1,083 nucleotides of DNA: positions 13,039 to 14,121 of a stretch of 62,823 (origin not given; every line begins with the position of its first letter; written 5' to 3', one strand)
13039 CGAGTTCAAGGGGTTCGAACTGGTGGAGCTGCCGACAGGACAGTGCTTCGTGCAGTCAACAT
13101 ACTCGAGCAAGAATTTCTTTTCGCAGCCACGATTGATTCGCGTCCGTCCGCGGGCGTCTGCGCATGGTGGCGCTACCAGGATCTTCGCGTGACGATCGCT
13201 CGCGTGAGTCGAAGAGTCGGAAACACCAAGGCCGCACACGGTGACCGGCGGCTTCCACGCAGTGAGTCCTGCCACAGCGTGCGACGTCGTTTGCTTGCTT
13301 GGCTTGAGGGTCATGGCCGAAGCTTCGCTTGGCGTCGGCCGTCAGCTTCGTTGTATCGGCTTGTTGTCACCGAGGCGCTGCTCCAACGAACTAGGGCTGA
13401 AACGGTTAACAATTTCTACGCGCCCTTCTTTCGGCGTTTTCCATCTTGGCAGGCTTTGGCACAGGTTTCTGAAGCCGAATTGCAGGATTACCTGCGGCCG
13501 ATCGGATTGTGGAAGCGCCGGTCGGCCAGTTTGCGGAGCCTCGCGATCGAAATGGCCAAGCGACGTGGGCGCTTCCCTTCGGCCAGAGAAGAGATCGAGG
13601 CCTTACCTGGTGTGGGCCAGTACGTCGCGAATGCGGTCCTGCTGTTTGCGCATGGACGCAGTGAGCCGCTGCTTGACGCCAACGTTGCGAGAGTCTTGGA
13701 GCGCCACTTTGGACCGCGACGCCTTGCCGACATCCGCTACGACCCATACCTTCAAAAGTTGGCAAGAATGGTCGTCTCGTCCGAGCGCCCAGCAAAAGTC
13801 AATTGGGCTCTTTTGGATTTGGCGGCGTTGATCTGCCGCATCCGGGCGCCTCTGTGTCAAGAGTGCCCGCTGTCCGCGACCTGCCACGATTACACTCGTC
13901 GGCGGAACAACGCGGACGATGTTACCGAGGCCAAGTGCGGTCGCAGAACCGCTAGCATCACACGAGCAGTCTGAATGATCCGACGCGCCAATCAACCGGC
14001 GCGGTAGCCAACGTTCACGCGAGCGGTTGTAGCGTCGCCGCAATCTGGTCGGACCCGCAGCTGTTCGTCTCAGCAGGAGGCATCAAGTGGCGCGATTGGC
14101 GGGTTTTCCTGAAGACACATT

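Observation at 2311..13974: Five-gene operon pairing a 5mC methyltransferase with a DptFGH-like triad (P-loop NTPase, unknown protein, 1,947-aa nuclease/ATPase giant) and a mismatch glycosylase: candidate new modification-coupled defence system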

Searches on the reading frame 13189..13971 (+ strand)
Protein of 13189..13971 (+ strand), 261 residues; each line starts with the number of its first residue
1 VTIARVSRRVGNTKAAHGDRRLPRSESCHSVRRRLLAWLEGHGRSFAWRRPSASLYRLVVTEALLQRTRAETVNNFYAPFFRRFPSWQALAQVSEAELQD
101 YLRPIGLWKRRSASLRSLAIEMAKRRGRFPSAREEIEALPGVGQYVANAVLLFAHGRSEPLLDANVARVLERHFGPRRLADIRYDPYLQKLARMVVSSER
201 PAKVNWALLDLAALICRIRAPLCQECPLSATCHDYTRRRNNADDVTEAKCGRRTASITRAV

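Call 8: search_protein_families(library=pfam, proteins=[window:13189-13971:+], max_evalue=0.01)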
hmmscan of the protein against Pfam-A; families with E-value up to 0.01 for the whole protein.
window:13189-13971:+ (261 aa): 2 families
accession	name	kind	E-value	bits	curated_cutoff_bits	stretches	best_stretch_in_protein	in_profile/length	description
PF00730.31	HhH-GPD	-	2.3e-15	57.3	26.2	1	62-178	3-91/108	HhH-GPD superfamily base excision DNA repair protein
PF00633.29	HHH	-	1.9e-06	27.8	24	1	128-153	5-30/30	Helix-hairpin-helix motif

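Call 9: search_protein_families(library=padloc, proteins=[window:13189-13971:+], max_evalue=0.01)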
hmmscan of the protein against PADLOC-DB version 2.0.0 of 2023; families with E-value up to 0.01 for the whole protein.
window:13189-13971:+ (261 aa): 1 family
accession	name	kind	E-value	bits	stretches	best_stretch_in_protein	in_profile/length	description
PDLC03398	REase_II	-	1.9e-31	107.5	1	35-236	16-217/221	Type II nicking endonuclease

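Call 10: search_protein_families(library=ncbifam, proteins=[window:13189-13971:+], max_evalue=0.01)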
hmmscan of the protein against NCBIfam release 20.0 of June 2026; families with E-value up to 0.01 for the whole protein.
window:13189-13971:+ (261 aa): 8 families
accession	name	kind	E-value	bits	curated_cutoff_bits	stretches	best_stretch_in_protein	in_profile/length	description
TIGR01084.1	mutY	equivalog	1.6e-45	155.8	286.5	1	32-240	3-214/277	A/G-specific adenine glycosylase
NF008132.0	PRK10880.1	equivalog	3.7e-30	105.2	427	1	33-237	9-214/351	A/G-specific adenine glycosylase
NF010488.0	PRK13910.1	equivalog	9.1e-21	74.5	471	1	66-234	4-169/290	adenine-specific DNA glycosylase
TIGR01083.1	nth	equivalog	4.9e-20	72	211.7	1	55-223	27-192/192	endonuclease III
NF007978.0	PRK10702.1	equivalog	7.6e-11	42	405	1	64-233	38-204/211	endonuclease III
NF053634.1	MonDNAglycDR2438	equivalog_domain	0.00011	21.8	400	1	136-241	110-213/219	monofunctional DNA glycosylase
TIGR00588.1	ogg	subfamily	0.00022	20.4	397.85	1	71-177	150-264/310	8-oxoguanine DNA-glycosylase (ogg)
NF010494.0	PRK13913.1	equivalog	0.0043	17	192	1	48-171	25-160/220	3-methyladenine DNA glycosylase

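Call 73: search_solved_structures(query=window:13189-13971:+, max_evalue=0.00001, show_alignments=3)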
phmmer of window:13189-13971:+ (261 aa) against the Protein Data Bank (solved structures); distinct sequences matched with E-value up to 0.00001: 30.
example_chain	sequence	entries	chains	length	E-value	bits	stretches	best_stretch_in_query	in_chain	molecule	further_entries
4yoq_A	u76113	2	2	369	1e-31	113.9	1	28-236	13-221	A/G-specific adenine glycosylase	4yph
5kn8_A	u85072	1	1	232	1.4e-31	113.4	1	28-236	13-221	Adenine DNA glycosylase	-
3g0q_A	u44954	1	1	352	1.9e-31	113.1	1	31-236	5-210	A/G-specific adenine glycosylase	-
6q0c_A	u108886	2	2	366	2.2e-31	112.8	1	30-236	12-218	A/G-specific adenine glycosylase | Adenine DNA glycosylase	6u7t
5kn9_A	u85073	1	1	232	2.8e-31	112.5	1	28-236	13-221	Adenine DNA glycosylase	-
1rrq_A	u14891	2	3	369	5.1e-31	111.6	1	28-236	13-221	MutY | A/G-specific adenine glycosylase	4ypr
9bs2_A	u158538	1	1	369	5.6e-31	111.5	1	28-236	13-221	Adenine DNA glycosylase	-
8dwe_A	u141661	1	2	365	5.7e-31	111.5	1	30-236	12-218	Adenine DNA glycosylase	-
1rrs_A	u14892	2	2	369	7.9e-31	111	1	28-236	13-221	MutY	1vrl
8dwd_A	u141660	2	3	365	1.1e-30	110.6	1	30-236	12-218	Adenine DNA glycosylase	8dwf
8dvp_A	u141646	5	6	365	1.1e-30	110.5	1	30-236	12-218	Adenine DNA glycosylase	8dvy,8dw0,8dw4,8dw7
1kea_A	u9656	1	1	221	1.5e-29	106.8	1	38-236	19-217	Possible G-T mismatches repair enzyme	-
3n5n_X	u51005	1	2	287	3e-26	96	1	31-236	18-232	A/G-specific adenine DNA glycosylase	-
1kg4_A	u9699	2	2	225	8.5e-26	94.5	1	33-232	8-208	A/G-specific adenine glycosylase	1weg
8fay_A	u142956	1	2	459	9.6e-26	94.4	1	30-236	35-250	Adenine DNA glycosylase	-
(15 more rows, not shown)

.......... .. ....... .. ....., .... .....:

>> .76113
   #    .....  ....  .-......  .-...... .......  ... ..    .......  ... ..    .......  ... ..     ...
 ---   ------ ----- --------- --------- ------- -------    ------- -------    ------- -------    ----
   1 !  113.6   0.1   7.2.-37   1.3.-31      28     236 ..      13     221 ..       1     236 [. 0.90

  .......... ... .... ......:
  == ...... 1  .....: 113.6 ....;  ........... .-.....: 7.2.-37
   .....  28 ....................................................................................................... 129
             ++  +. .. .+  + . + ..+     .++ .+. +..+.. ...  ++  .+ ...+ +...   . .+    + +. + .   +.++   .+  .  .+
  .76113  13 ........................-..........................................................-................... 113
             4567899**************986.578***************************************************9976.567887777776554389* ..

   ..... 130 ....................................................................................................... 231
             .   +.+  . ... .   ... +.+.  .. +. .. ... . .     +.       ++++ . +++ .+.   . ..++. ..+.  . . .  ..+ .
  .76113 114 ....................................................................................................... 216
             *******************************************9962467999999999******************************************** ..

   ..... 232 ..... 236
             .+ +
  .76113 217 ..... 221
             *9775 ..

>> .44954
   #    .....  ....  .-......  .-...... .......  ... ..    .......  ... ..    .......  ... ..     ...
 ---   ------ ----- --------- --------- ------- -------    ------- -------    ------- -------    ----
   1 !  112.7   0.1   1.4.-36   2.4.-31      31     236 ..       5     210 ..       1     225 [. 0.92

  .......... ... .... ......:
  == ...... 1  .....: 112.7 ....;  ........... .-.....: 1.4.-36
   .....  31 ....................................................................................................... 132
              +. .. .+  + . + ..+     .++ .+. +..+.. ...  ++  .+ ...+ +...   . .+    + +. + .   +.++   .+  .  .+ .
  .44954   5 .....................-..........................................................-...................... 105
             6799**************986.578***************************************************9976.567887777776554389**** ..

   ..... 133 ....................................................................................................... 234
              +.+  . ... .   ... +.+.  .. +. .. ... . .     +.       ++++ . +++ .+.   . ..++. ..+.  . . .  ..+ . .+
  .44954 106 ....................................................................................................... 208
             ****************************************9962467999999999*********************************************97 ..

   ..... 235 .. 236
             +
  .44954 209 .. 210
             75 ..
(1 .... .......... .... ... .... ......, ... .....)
